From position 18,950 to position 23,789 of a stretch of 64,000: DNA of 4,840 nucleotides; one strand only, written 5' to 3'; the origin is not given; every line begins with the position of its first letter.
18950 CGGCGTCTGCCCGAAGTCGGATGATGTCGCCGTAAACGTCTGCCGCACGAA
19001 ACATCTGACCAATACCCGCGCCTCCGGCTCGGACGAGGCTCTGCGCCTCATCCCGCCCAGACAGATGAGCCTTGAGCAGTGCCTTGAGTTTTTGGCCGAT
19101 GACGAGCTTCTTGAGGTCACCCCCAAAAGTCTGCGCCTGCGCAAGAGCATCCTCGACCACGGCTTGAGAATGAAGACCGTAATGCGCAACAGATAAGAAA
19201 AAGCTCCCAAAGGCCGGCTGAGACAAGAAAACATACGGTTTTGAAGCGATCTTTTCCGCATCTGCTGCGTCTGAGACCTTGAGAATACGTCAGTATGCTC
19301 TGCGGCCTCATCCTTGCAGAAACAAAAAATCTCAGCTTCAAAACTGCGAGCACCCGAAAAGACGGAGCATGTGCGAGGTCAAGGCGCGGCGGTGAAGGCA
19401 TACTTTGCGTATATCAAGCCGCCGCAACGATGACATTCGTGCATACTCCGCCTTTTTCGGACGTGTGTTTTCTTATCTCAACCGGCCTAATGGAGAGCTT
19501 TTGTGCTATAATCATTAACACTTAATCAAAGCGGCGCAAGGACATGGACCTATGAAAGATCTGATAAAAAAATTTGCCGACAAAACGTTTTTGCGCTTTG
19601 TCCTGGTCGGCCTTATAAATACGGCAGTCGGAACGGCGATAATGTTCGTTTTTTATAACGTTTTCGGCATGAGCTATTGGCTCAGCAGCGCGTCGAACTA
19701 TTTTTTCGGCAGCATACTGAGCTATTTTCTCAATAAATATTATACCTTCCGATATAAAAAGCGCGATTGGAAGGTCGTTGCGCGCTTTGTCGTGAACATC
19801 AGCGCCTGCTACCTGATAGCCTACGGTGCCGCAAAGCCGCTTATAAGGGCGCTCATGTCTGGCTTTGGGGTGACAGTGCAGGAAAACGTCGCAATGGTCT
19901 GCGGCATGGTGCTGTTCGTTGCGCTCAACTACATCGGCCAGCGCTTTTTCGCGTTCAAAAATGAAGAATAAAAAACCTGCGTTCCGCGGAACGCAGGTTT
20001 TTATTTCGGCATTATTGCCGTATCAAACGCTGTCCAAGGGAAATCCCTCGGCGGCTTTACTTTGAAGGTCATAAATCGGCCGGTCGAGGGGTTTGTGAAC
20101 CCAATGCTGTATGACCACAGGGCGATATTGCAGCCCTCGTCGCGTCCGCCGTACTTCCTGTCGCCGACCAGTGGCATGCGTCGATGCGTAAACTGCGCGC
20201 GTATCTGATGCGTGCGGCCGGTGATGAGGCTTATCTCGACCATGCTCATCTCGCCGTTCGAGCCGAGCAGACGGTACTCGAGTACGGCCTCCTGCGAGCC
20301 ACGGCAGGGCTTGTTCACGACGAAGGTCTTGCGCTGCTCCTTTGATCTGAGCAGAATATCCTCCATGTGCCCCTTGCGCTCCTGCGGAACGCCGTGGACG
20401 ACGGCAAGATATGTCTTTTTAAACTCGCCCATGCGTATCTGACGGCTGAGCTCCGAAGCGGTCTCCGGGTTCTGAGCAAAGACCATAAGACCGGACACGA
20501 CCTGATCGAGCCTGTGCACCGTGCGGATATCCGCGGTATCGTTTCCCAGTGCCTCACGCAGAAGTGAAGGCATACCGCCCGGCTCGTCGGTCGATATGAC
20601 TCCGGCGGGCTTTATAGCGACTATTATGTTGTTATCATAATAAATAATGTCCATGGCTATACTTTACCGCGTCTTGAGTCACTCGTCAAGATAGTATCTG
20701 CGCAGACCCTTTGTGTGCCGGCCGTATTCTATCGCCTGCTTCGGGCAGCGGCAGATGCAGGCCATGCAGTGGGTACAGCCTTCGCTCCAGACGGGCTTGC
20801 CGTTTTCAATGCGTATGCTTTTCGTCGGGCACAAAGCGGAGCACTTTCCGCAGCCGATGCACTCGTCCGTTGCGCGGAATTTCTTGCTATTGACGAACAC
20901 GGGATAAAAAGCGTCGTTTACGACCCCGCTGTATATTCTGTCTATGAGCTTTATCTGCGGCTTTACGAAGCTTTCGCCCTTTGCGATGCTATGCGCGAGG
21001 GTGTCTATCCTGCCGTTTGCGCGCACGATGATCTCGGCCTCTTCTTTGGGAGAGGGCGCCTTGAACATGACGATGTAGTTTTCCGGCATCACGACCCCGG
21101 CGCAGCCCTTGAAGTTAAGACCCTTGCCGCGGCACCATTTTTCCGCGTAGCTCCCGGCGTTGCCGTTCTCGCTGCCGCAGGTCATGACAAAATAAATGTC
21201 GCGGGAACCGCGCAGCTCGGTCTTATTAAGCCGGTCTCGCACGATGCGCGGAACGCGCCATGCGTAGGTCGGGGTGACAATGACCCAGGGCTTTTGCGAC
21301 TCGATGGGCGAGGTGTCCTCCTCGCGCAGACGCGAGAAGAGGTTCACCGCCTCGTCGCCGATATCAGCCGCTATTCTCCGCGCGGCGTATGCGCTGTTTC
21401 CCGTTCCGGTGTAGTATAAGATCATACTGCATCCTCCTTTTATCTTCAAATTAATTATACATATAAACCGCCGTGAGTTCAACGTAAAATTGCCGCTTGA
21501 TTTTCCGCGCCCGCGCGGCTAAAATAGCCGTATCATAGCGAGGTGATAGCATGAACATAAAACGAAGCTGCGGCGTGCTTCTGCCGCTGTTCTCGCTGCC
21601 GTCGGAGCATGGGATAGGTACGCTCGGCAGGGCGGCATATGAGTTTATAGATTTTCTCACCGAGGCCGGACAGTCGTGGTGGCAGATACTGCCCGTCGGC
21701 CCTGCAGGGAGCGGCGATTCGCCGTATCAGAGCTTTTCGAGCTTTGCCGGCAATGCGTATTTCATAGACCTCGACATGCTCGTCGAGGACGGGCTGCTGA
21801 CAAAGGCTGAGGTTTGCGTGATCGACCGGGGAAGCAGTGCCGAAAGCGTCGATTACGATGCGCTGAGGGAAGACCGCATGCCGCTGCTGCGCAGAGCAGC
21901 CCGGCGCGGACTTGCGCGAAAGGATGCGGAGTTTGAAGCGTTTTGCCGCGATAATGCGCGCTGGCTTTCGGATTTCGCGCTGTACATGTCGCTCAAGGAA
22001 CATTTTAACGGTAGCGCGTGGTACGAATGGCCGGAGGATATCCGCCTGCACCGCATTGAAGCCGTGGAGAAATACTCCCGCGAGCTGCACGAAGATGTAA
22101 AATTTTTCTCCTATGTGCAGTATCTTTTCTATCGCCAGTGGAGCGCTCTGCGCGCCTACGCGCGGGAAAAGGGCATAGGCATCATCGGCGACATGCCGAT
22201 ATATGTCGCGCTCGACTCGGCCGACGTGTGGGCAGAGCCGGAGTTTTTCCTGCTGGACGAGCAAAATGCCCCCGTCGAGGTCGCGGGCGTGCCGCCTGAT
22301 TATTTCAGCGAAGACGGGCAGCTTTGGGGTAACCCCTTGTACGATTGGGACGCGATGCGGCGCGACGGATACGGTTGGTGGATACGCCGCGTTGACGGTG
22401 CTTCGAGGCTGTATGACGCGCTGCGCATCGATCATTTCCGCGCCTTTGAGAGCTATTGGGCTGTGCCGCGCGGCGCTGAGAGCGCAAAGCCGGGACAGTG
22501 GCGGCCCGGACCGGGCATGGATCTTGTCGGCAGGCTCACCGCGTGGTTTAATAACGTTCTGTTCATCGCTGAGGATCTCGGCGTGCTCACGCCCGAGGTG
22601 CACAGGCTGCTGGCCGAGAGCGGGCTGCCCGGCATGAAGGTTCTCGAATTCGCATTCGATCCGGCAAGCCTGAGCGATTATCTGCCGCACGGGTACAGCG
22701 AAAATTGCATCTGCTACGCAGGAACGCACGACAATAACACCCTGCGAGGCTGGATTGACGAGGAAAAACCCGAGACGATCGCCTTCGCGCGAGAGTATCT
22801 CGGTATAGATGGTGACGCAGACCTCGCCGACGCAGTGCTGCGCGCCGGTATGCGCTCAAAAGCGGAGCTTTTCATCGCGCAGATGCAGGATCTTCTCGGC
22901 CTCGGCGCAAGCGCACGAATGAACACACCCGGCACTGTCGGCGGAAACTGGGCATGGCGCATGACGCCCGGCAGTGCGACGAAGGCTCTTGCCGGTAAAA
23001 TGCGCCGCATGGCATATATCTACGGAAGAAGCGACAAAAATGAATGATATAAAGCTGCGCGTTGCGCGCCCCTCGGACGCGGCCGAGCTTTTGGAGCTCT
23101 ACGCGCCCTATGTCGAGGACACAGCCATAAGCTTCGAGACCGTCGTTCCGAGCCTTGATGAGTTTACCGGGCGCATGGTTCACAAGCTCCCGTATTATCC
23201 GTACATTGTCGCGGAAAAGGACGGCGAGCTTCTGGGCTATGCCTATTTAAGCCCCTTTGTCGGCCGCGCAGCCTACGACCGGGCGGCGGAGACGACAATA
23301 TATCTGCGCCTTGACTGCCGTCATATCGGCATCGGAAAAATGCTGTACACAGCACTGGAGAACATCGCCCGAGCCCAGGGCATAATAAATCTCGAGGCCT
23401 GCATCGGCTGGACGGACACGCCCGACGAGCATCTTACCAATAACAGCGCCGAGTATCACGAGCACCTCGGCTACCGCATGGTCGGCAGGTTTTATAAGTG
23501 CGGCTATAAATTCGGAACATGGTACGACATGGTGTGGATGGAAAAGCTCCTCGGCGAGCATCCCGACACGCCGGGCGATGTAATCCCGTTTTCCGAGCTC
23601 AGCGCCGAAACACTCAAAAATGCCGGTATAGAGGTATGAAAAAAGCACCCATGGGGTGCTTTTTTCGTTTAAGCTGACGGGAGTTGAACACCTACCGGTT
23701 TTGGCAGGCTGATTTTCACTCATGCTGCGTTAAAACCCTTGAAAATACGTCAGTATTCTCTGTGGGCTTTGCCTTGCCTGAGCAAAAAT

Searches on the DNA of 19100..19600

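Call 9: search_rna_families(source=window, start=19100, end=19600, threshold=evalue, max_evalue=10, show_alignments=2)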
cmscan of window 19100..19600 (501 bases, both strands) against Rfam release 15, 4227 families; matches with E-value up to 10: 2.
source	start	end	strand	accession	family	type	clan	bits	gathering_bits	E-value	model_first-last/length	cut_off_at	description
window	19379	19401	-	RF00282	SNORD48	Gene; snRNA; snoRNA; CD-box;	-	11.6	36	8.4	39-61/63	no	Small nucleolar RNA SNORD48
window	19239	19465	+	RF02042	HOTTIP_3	Gene; lncRNA;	-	9.7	50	0.46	1-353/353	no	HOXA transcript at the distal tip, conserved region 3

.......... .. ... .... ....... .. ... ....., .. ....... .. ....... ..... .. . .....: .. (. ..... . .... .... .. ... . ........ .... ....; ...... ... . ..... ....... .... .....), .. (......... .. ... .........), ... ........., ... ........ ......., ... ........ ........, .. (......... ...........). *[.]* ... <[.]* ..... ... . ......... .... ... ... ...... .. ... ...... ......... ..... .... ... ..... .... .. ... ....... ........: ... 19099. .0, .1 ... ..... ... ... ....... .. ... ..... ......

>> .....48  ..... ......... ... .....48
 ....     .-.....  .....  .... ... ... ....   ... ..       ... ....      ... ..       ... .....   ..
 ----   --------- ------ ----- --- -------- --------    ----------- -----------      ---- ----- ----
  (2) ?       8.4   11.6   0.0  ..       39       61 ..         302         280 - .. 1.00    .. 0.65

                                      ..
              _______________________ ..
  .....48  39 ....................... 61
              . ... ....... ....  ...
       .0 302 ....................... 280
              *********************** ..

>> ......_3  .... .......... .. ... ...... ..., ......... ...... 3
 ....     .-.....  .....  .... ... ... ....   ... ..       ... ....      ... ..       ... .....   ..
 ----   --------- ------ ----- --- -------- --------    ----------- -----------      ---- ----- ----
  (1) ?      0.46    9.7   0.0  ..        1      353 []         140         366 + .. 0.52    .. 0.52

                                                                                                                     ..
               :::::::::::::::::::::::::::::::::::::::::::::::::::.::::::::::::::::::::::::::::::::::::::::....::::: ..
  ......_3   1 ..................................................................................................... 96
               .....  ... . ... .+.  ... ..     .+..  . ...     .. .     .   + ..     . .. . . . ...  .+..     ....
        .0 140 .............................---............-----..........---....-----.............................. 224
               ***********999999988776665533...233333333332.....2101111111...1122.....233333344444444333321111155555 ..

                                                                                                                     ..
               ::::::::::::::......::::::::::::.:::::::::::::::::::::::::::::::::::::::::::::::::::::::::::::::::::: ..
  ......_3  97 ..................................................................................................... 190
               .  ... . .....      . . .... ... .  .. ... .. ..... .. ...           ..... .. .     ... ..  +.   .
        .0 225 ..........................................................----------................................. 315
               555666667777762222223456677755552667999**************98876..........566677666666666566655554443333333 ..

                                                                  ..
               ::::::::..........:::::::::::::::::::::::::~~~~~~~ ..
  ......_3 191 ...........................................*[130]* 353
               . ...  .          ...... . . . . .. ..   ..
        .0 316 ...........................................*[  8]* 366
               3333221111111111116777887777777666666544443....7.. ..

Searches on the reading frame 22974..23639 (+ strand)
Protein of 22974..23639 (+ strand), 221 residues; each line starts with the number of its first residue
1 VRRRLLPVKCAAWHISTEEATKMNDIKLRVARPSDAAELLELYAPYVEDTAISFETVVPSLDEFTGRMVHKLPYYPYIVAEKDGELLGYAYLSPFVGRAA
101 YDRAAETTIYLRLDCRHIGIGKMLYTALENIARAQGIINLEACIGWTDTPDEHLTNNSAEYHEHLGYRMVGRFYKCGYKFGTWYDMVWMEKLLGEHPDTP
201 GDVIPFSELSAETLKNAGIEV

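Call 67: search_protein_families(library=pfam, proteins=[window:22974-23639:+], max_evalue=0.01)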
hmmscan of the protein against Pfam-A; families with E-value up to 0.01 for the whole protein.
window:22974-23639:+ (221 aa): 4 families
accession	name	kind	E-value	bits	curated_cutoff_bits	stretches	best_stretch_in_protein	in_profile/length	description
PF13420.13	Acetyltransf_4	-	1.9e-27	96.6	24.3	1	28-188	1-155/155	Acetyltransferase (GNAT) domain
PF00583.31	Acetyltransf_1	-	1.5e-10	41.8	20.7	1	73-142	31-98/116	Acetyltransferase (GNAT) family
PF13508.13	Acetyltransf_7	-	2.9e-07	31.2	27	1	76-168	4-83/84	Acetyltransferase (GNAT) domain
PF13673.13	Acetyltransf_10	-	0.0079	16.6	23.6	0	54-137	13-85/128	Acetyltransferase (GNAT) domain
